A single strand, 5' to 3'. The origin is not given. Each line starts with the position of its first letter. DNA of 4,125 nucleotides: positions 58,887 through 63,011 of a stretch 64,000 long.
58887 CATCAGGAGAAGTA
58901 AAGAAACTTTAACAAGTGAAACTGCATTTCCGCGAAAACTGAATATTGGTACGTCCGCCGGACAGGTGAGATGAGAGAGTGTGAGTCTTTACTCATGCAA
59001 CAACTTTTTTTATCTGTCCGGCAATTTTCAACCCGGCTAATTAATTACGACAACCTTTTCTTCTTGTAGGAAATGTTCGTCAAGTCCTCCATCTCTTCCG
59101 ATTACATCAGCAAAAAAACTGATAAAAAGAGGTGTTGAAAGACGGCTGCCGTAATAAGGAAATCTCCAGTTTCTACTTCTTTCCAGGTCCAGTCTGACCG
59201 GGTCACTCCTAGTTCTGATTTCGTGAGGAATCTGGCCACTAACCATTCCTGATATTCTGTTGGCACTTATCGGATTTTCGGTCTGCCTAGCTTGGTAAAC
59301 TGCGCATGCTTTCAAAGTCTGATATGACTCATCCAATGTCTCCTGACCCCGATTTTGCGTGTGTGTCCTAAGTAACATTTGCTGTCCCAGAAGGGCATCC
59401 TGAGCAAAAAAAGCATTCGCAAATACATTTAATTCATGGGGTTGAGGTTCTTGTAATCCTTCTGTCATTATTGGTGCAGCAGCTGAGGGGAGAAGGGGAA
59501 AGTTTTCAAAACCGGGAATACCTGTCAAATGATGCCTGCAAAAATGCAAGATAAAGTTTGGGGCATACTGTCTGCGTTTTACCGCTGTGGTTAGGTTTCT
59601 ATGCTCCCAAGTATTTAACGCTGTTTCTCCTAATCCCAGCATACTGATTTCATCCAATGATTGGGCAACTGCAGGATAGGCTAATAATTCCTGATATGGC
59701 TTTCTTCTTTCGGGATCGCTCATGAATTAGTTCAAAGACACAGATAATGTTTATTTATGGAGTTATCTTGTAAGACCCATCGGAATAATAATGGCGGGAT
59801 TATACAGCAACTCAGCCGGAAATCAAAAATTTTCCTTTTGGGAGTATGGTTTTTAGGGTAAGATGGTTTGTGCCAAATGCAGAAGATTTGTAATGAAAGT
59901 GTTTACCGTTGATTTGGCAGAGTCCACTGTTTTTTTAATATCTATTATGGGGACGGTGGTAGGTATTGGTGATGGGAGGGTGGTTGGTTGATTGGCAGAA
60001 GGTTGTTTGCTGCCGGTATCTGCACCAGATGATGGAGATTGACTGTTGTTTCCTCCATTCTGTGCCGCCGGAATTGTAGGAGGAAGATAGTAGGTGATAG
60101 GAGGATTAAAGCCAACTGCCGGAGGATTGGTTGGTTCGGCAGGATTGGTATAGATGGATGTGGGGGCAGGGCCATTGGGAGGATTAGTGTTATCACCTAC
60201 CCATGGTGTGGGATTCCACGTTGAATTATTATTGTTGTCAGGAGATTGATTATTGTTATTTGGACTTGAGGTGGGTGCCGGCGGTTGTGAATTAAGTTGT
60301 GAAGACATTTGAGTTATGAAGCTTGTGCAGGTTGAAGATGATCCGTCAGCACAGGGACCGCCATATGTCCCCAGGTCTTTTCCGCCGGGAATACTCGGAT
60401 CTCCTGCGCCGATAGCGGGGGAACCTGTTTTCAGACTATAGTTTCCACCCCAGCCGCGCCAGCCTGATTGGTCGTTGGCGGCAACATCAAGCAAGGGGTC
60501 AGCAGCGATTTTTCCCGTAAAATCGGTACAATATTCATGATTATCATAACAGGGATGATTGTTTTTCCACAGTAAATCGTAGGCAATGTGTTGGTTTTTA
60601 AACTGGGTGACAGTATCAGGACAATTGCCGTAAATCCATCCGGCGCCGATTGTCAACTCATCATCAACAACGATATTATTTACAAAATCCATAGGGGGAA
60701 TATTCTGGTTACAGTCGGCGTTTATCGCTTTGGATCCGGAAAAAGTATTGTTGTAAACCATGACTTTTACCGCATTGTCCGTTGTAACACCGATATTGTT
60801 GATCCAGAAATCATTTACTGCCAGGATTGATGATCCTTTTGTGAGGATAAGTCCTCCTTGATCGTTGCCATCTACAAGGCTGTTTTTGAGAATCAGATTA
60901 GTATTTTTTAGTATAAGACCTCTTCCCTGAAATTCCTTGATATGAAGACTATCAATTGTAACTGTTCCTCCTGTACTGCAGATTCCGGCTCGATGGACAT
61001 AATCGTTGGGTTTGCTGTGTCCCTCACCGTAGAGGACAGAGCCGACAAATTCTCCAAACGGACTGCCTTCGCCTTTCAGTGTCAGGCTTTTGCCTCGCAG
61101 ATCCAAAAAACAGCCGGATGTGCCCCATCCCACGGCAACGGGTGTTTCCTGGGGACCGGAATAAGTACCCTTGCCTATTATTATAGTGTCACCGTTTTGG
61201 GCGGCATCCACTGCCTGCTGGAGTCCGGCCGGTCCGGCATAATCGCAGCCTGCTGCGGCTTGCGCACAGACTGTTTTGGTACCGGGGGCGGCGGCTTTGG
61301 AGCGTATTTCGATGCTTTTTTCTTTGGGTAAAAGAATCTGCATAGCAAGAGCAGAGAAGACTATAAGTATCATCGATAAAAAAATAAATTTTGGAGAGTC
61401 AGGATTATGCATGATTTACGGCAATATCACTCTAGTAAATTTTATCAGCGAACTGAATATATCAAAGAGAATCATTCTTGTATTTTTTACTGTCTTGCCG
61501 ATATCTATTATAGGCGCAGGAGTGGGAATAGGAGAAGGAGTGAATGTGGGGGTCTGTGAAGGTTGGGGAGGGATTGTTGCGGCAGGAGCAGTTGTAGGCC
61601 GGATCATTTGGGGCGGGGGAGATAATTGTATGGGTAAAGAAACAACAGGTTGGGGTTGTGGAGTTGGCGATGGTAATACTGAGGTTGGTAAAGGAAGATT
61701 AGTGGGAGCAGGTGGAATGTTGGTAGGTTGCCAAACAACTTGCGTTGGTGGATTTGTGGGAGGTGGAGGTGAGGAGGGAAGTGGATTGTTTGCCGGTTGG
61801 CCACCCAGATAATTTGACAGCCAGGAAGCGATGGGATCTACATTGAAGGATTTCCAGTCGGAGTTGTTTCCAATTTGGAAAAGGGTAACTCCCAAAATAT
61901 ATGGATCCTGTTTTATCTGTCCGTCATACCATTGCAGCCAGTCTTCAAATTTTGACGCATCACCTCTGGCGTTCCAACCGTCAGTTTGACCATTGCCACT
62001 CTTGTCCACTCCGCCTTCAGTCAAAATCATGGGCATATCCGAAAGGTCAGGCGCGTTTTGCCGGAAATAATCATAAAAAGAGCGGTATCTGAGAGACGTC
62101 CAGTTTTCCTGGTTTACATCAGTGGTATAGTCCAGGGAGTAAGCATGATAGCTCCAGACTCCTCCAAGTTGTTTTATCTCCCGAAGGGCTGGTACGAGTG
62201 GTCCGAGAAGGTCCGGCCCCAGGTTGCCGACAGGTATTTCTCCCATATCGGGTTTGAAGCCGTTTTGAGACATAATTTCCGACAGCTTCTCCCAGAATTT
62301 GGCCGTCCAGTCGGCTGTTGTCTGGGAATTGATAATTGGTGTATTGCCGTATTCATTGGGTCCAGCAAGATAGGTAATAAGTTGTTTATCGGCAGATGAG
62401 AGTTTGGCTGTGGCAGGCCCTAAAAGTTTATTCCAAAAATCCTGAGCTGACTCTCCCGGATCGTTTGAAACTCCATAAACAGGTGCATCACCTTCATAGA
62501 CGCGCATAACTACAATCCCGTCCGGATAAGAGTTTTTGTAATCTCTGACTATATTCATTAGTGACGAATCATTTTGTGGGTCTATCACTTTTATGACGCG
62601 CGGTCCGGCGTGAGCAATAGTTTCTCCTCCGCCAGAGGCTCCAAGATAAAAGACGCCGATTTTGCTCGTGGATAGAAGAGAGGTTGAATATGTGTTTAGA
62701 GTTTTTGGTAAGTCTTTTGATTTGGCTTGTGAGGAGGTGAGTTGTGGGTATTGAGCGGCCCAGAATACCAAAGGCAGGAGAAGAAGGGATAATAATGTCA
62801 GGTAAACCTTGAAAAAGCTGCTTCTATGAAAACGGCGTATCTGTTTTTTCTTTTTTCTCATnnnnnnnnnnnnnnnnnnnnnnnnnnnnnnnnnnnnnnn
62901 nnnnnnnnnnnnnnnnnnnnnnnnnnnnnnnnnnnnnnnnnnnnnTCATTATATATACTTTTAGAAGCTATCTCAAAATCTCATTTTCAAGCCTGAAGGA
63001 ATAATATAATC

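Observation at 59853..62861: Two tandem secreted enzymes sharing a conserved ~30-aa C-terminal tail after long Pro/Thr-rich linkers: a possible novel sorting or anchoring signal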

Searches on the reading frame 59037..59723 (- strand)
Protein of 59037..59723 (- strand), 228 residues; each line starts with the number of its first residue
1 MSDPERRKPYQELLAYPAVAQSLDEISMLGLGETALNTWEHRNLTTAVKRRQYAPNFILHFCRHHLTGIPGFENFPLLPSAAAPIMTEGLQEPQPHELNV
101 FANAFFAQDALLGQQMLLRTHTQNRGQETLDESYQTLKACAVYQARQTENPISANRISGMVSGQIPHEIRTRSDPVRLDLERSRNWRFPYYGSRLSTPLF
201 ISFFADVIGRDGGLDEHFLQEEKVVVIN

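Call 5: search_protein_families(library=pfam, proteins=[window:59037-59723:-], max_evalue=0.1)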
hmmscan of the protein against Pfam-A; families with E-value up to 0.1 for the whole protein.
window:59037-59723:- (228 aa): 0 families

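Call 6: search_protein_families(library=ncbifam, proteins=[window:59037-59723:-], max_evalue=0.1)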
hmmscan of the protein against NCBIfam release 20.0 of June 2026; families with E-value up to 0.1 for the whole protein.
window:59037-59723:- (228 aa): 1 family
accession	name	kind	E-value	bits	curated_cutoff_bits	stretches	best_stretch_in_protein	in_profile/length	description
NF001607.0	PRK00398.1-4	equivalog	0.081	12.7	89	0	176-194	19-37/53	DNA-directed RNA polymerase subunit P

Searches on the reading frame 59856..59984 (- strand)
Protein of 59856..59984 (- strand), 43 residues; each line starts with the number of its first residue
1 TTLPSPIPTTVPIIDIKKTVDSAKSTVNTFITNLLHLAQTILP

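Call 11: find_homologous_proteins(query=A2, max_evalue=10)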
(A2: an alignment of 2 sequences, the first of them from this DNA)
Query A2 (2 sequences): no candidate shares three 5-residue words with the query. No homologue found.

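Call 19: search_protein_families(library=ncbifam, proteins=[window:59856-59984:-], max_evalue=10)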
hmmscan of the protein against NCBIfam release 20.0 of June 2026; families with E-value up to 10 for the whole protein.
seq(43 aa): 0 families

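Call 20: search_protein_families(library=pfam, proteins=[window:59856-59984:-], max_evalue=10)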
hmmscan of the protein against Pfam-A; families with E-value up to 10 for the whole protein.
seq(43 aa): 0 families

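Call 25: search_protein_representatives(alignment_id=A3)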
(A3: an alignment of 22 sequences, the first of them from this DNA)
Query: 22 sequences, 42 profile positions. Proteins with E-value up to 0.001 (for the whole library): 19; up to 1e-10: 13; up to 1e-30: 0. The best 19 are listed.
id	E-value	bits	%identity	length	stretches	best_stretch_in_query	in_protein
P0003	7.7e-18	80.1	-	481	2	1-42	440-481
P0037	1.0e-17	79.7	-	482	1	1-42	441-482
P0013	3.0e-17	78.2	-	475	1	1-42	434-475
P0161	3.9e-17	77.8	-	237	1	1-42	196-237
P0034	5.3e-17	77.4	-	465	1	1-42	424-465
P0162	2.3e-16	75.3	-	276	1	1-42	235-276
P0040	5.8e-16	74.1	-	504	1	1-42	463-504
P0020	7.2e-14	67.4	-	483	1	1-42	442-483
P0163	2.9e-13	65.4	-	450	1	3-42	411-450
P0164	4.8e-13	64.7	-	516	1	1-42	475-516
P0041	4.6e-12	61.6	-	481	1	1-42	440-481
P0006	2.6e-11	59.2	-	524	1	1-42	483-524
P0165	3.8e-11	58.7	-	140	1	1-42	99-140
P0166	1.6e-07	47.0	-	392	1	1-42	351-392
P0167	1.3e-06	44.1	-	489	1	1-42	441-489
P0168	3.6e-06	42.8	-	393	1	2-42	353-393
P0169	4.5e-06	42.4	-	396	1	2-42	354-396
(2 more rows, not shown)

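Call 28: search_protein_families(library=pfam, proteins=[P0166, P0168, P0169, P0163, P0164, P0167], max_evalue=0.1)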
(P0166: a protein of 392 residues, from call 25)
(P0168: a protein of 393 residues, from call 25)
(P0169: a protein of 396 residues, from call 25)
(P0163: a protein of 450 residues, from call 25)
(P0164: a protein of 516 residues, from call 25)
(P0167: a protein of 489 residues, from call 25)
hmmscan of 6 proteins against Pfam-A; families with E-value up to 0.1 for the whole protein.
P0166 (392 aa): 0 families

P0168 (393 aa): 0 families

P0169 (396 aa): 0 families

P0163 (450 aa): 3 families
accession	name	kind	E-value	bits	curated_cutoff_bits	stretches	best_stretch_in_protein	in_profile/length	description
PF13229.12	Beta_helix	-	2.1e-12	47.4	25.9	1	92-238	7-157/158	Right handed beta helix region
PF05048.19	NosD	-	1.5e-07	31.5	23.6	1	75-238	6-169/212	Periplasmic copper-binding protein (NosD)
PF07602.17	DUF1565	-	0.056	13.2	20.3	0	57-216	22-166/257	Protein of unknown function (DUF1565)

P0164 (516 aa): 0 families

P0167 (489 aa): 3 families
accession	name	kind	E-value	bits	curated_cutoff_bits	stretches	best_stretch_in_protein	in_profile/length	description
PF13229.12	Beta_helix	-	6.4e-07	29.6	25.9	1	147-272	24-149/158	Right handed beta helix region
PF05048.19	NosD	-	4.7e-06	26.6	23.6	1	152-260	45-152/212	Periplasmic copper-binding protein (NosD)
PF12708.12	Pect-lyase_RHGA_epim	-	0.039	14.2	27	0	65-234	19-164/213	Rhamnogalacturonase A/epimerase, pectate lyase-like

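Call 29: find_related_loci(query=A3, collection=genome_contigs, flank=10000)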
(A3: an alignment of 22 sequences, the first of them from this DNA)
Query A3 (42 aa) in genome_contigs; peptide patterns used: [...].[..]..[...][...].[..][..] (x = any residue, [..] = any of these).
36 stretches matched a pattern; 1 encode a relative of the query (tblastn E <= 1e-3); 1 distinct loci.
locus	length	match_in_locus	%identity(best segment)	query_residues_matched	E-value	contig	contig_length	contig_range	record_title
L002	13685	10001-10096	38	11-42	4e-7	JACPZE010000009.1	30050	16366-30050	MAG: Candidatus Gottesmanbacteria bacterium isolate NC_groundwater_881_Pr1_S2p5_36_20 Montesol18_S2p5_coassembly_scaffol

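Call 78: search_protein_families(library=pfam, proteins=[L002:10161-11837:+], max_evalue=0.01)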
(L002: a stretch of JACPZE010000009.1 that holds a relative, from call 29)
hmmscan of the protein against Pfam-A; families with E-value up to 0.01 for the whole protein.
L002:10161-11837:+ (558 aa): 0 families

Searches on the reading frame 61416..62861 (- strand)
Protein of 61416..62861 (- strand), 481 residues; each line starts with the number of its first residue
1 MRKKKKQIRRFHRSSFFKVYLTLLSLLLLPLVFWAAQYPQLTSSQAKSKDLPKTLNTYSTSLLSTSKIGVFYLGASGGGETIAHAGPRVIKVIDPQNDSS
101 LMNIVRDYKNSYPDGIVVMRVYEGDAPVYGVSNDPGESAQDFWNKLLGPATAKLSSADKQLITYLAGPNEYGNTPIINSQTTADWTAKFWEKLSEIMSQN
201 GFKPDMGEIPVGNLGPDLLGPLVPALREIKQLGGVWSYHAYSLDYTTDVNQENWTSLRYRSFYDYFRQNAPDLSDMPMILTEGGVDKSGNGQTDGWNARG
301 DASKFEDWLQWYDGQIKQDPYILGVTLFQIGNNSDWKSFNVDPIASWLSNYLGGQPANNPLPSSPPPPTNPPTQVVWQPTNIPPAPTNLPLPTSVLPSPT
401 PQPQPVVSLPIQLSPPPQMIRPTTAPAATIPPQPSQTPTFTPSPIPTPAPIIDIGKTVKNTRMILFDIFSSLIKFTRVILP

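Call 5: search_protein_families(library=pfam, proteins=[window:61416-62861:-], max_evalue=0.1)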
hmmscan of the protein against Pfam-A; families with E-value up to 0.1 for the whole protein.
window:61416-62861:- (481 aa): 0 families

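Call 6: search_protein_families(library=ncbifam, proteins=[window:61416-62861:-], max_evalue=0.1)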
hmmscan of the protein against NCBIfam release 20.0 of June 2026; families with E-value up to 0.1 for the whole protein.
window:61416-62861:- (481 aa): 0 families

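Call 21: find_homologous_proteins(query=window:61416-62861:-, max_evalue=0.001)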
Query window:61416-62861:- (481 aa): 215 proteins with E <= 0.001 among 8000 candidates; the best 120 are listed.
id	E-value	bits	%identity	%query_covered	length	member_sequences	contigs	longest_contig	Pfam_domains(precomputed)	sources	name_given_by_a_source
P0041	0.0e+0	1101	100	100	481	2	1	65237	-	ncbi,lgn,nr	ncbi:hypothetical protein M1271_04535 [Patescibacteria group bacterium]|nr:hypothetical protein [Pat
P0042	6.6e-281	950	85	100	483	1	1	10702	-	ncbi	-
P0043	6.0e-165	568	54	100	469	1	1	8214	-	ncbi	-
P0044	1.5e-159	550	56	93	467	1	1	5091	-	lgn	-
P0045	1.2e-156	540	54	93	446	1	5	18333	-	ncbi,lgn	-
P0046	7.9e-155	534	58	79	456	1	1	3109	-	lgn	-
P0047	2.5e-135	470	54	83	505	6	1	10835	-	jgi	jgi:hypothetical protein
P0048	1.6e-123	431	47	95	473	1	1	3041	-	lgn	-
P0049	3.9e-115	403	49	78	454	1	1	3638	-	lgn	-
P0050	1.2e-114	402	47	93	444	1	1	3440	-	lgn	-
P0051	1.1e-113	399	56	65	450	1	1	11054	-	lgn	-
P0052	8.2e-113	396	56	63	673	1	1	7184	PF18896.6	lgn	-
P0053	1.4e-102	362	56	59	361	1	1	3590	-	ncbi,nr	ncbi:hypothetical protein HY041_04385 [Candidatus Roizmanbacteria bacterium]|nr:hypothetical protein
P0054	2.6e-102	361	44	87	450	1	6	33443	-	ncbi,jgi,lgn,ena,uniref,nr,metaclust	ncbi:MAG: APHP domain protein [Candidatus Gottesmanbacteria bacterium GW2011_GWC2_39_8]|uniref:APHP 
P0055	3.6e-100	354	52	61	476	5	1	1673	PF24517.3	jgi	-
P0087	7.5e-91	323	50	61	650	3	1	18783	PF00404.25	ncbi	-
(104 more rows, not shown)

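Call 46: search_solved_structures(query=A5, max_evalue=1)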
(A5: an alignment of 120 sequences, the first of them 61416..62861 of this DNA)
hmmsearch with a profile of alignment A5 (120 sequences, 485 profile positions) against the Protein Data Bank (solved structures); distinct sequences matched with E-value up to 1: 2.
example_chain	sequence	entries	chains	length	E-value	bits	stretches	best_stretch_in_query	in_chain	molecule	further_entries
3mpc_A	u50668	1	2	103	0.017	17.2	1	345-408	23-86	Fn3-like protein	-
5g56_A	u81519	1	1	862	0.098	14.6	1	347-418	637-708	CARBOHYDRATE BINDING FAMILY 6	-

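Call 57: predict_structure(alignment_id=A5)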
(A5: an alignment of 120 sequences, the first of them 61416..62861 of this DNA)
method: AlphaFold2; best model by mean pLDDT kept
length: 481 residues; sequences in the alignment: 120
mean_pLDDT: 81.2   pTM: 0.67
mean pLDDT of the five models: 81.2, 81.0, 80.0, 79.3, 78.7
residues with pLDDT >= 90: 302; 70-90: 40; 50-70: 49; < 50: 90
segments of 3 or more residues with pLDDT < 50: 374-451
pLDDT, mean of each block of 10 residues (from residue 1): 55 79 94 75 50 58 96 98 98 98 98 97 96 98 98 98 97 97 98 98 96 95 98 98 98 98 98 98 98 98 98 98 98 98 98 81 57 45 39 33 37 34 37 39 41 63 81 71 45
secondary structure, 60 per line:
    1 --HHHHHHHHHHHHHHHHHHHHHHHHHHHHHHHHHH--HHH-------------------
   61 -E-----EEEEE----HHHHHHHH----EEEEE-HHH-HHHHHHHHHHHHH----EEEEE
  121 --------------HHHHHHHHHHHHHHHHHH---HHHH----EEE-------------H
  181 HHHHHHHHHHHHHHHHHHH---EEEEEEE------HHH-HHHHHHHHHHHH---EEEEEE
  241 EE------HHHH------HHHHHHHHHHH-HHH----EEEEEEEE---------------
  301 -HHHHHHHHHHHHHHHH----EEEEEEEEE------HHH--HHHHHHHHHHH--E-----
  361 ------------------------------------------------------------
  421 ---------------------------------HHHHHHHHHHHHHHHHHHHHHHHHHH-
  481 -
elements in order: H3-36 E68-72 H77-84 E89-93 H99-111 E116-120 H135-152 H156-159 E164-166 H180-199 E203-209 H220-231 E235-242 H249-252 H259-269 E278-285 H302-317 E322-330 H342-352 H454-479

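Call 61: fold_search(model_id=the predicted structure, library=pdb)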
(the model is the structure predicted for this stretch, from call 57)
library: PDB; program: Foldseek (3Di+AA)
matches with E <= 10: 1598; with E <= 0.001: 276
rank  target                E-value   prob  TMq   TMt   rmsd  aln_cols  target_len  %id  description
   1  3vdh_B                5.8e-07  1.00  0.36  0.47   7.3       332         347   12  Crystal structure of PbGH5A, a glycoside hydrolase family 5 enzyme from Prevotella bryantii B14 (released 2012-01-18)
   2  3vdh_A                8.7e-07  1.00  0.36  0.47   8.3       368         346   12  Crystal structure of PbGH5A, a glycoside hydrolase family 5 enzyme from Prevotella bryantii B14 (released 2012-01-18)
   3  5d9n_A                8.7e-07  1.00  0.34  0.43   8.0       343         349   12  Crystal structure of PbGH5A, a glycoside hydrolase family 5 member from Prevotella bryantii B14, in complex with the x (released 2015-11-04)
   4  5d9p_B                1.0e-06  1.00  0.35  0.46   7.3       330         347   12  Crystal structure of PbGH5A, a glycoside hydrolase family 5 enzyme from Prevotella bryantii B14, in complex with an in (released 2015-11-04)
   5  5d9n_B                1.2e-06  1.00  0.35  0.46   7.7       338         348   12  Crystal structure of PbGH5A, a glycoside hydrolase family 5 member from Prevotella bryantii B14, in complex with the x (released 2015-11-04)
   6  3wsu_A                2.1e-06  1.00  0.31  0.45   7.5       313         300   18  Crystal structure of beta-mannanase from Streptomyces thermolilacinus (released 2015-05-20)
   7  7kgz_B                2.7e-06  1.00  0.35  0.27   5.9       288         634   11  FMN-binding beta-glucuronidase from Roseburia hominis (released 2021-11-10)
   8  3jug                  2.7e-06  1.00  0.32  0.48   7.4       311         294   14  Crystal structure of endo-beta-1,4-mannanase from the alkaliphilic Bacillus sp. N16-5 (released 2010-09-15)
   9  2whj                  3.4e-06  1.00  0.34  0.50   6.1       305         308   14  Understanding how diverse mannanases recognise heterogeneous substrates (released 2009-05-26)
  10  5hos                  3.4e-06  1.00  0.35  0.49   6.8       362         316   16  Crystal structure of the endo-beta-1,4-glucanase Xac0029 from Xanthomonas axonopodis pv. citri (released 2017-01-25)
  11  3ur8_A                3.6e-06  1.00  0.32  0.43   7.4       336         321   11  Lower-density crystal structure of potato endo-1,3-beta-glucanase (released 2012-05-30)
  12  5z3k_A                4.1e-06  1.00  0.38  0.38   7.1       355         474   10  Crystal structure of glucosidase from Croceicoccus marinus at 1.8 Angstrom resolution (released 2019-01-23)
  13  4fk9                  4.6e-06  1.00  0.33  0.46   8.1       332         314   15  High Resolution Structure of the Catalytic Domain of Mannanase SActE_2347 from Streptomyces sp. SirexAA-E (released 2013-06-26)
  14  6z1h_A                4.6e-06  1.00  0.34  0.42   8.5       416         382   12  Ancestral glycosidase (family 1) (released 2020-07-22)
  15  6uav                  4.8e-06  1.00  0.36  0.61   6.4       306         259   17  Crystal structure of a GH128 (subgroup II) endo-beta-1,3-glucanase from Pseudomonas viridiflava (PvGH128_II) (released 2020-05-20)
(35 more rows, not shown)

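Call 78: search_protein_families(library=pfam, proteins=[P0087], max_evalue=0.01)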
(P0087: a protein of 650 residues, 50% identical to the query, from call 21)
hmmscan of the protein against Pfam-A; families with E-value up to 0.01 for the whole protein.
P0087 (650 aa): 1 family
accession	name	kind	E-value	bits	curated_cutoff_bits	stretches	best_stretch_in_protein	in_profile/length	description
PF00404.24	Dockerin_1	-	5.1e-06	27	22.9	1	591-642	2-54/57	Dockerin type I domain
